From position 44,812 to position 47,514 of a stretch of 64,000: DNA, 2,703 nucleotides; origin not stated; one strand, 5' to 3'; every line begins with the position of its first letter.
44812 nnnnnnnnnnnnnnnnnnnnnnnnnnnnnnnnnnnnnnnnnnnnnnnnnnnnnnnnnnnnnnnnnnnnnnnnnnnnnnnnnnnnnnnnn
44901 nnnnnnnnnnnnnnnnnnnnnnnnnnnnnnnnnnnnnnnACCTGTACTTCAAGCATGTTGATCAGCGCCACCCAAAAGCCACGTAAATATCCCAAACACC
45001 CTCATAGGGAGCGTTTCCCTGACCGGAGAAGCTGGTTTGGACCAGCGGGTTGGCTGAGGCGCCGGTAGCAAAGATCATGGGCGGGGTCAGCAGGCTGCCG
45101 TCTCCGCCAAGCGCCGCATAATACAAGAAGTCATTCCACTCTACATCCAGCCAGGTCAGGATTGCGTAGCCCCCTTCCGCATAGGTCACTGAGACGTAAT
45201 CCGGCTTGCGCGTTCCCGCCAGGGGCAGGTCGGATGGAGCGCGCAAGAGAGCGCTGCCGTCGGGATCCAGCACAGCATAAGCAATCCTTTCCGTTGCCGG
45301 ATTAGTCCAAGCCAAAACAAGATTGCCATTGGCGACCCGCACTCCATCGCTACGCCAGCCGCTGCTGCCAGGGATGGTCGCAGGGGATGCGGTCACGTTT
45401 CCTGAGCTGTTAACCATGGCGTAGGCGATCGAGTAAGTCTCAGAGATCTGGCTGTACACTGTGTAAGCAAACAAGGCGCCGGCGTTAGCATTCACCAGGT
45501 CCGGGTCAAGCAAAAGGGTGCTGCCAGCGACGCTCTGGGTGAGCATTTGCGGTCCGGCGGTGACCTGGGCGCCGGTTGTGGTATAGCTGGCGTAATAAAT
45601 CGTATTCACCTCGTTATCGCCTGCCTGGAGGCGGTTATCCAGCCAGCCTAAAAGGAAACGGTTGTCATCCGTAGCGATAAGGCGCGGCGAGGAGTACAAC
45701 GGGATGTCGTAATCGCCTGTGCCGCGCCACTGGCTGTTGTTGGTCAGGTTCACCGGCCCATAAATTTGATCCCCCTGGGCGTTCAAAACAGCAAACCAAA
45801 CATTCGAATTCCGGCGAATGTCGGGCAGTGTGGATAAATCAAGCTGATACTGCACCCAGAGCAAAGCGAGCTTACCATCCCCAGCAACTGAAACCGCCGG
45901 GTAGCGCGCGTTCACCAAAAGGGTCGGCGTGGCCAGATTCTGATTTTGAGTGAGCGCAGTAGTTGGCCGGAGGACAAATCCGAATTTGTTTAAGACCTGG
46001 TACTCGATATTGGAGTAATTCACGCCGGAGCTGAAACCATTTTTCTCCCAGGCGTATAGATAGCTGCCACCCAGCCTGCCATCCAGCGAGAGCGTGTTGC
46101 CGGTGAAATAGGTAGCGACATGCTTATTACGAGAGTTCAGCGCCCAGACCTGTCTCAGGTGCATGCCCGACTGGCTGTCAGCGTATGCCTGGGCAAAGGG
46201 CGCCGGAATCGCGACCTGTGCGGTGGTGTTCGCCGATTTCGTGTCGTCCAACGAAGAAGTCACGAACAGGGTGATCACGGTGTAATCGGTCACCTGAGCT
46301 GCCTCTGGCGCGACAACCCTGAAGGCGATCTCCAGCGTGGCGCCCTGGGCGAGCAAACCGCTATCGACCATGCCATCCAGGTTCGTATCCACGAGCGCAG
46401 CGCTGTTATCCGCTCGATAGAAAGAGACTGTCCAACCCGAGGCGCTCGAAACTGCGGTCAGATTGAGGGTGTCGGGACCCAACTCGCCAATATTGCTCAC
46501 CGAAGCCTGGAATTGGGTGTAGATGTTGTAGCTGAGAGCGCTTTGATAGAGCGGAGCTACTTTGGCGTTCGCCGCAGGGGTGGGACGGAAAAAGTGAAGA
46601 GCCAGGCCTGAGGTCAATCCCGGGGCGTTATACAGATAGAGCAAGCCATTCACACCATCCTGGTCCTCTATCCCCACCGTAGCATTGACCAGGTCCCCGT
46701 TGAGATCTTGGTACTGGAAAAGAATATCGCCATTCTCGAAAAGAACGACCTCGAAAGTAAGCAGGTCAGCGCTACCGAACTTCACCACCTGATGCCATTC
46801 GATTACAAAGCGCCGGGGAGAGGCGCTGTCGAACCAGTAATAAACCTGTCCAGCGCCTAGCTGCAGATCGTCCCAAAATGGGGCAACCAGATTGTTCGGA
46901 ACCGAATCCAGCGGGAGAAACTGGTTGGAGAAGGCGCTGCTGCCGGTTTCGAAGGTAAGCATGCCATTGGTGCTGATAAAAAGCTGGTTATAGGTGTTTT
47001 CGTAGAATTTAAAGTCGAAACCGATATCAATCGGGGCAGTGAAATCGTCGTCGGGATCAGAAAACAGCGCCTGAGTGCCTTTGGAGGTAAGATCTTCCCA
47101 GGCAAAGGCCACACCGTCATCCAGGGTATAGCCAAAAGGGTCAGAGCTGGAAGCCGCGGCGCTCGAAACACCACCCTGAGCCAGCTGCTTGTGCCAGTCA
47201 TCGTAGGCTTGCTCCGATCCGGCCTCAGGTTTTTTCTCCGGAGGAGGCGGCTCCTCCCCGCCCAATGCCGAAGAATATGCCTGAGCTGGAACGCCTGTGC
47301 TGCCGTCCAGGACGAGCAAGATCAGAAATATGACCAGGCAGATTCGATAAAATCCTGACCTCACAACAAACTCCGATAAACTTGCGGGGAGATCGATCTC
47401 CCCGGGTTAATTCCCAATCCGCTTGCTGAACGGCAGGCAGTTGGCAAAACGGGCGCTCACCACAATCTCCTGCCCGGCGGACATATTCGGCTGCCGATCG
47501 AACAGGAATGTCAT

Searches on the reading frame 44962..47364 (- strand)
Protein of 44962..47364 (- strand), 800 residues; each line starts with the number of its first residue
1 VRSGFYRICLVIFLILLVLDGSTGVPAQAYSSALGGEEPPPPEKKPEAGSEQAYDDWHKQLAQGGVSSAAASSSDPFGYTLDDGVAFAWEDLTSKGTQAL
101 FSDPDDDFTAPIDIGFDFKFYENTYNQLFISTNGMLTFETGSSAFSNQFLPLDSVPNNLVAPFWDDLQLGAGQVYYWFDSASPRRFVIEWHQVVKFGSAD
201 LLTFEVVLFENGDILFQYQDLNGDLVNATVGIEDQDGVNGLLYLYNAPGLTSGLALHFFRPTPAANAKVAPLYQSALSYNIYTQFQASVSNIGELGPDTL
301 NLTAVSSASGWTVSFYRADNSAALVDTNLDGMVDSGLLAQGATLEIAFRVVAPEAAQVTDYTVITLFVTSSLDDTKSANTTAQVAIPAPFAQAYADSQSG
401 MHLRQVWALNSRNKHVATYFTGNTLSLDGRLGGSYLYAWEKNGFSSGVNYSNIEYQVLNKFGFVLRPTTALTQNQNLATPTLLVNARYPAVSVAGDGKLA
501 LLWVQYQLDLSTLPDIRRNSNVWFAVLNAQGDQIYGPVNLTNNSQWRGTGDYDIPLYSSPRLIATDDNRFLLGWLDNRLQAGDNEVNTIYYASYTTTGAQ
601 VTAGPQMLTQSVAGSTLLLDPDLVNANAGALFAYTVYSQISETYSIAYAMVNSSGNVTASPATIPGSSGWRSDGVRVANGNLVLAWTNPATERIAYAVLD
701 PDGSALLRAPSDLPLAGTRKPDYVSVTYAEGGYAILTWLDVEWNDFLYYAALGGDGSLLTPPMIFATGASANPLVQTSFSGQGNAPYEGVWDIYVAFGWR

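Call 5: search_protein_families(library=pfam, proteins=[window:44962-47364:-], max_evalue=0.01)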
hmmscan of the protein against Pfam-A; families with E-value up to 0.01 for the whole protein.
window:44962-47364:- (800 aa): 1 family
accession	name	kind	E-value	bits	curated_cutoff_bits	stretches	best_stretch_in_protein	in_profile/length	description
PF06119.19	NIDO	-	2.9e-06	27.9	25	1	126-183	1-56/186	Nidogen-like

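Call 77: search_solved_structures(query=window:44965-47364:-, max_evalue=0.1)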
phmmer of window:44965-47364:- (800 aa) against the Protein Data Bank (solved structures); distinct sequences matched with E-value up to 0.1: 0.

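Call 78: search_protein_families(library=ncbifam, proteins=[window:44965-47364:-], max_evalue=0.001)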
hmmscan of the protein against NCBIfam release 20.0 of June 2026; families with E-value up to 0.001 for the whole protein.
window:44965-47364:- (800 aa): 0 families

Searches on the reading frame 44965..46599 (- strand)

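Call 83: search_protein_families(library=pfam, proteins=[window:44965-46599:-], max_evalue=1)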
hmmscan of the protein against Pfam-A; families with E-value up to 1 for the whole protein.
window:44965-46599:- (545 aa): 3 families
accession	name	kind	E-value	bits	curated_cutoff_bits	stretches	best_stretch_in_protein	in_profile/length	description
PF24107.1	DUF7382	-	0.03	14.6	27.4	1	90-127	21-58/65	Domain of unknown function (DUF7382)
PF08327.17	AHSA1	-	0.093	13.4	22.1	1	149-199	5-57/125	Activator of Hsp90 ATPase homolog 1-like protein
PF12844.13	HTH_19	-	0.16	12.3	30.2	1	169-209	17-54/64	Helix-turn-helix domain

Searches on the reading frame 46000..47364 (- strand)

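Call 83: search_protein_families(library=pfam, proteins=[window:46000-47364:-], max_evalue=1)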
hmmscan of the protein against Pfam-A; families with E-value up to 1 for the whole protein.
window:46000-47364:- (455 aa): 3 families
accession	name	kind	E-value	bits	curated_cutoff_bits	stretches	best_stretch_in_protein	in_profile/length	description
PF06119.19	NIDO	-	9.4e-07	29.5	25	1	126-183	1-56/186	Nidogen-like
PF08327.17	AHSA1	-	0.1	13.2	22.1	1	404-453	5-56/125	Activator of Hsp90 ATPase homolog 1-like protein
PF24107.1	DUF7382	-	0.21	11.9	27.4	1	345-382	21-58/65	Domain of unknown function (DUF7382)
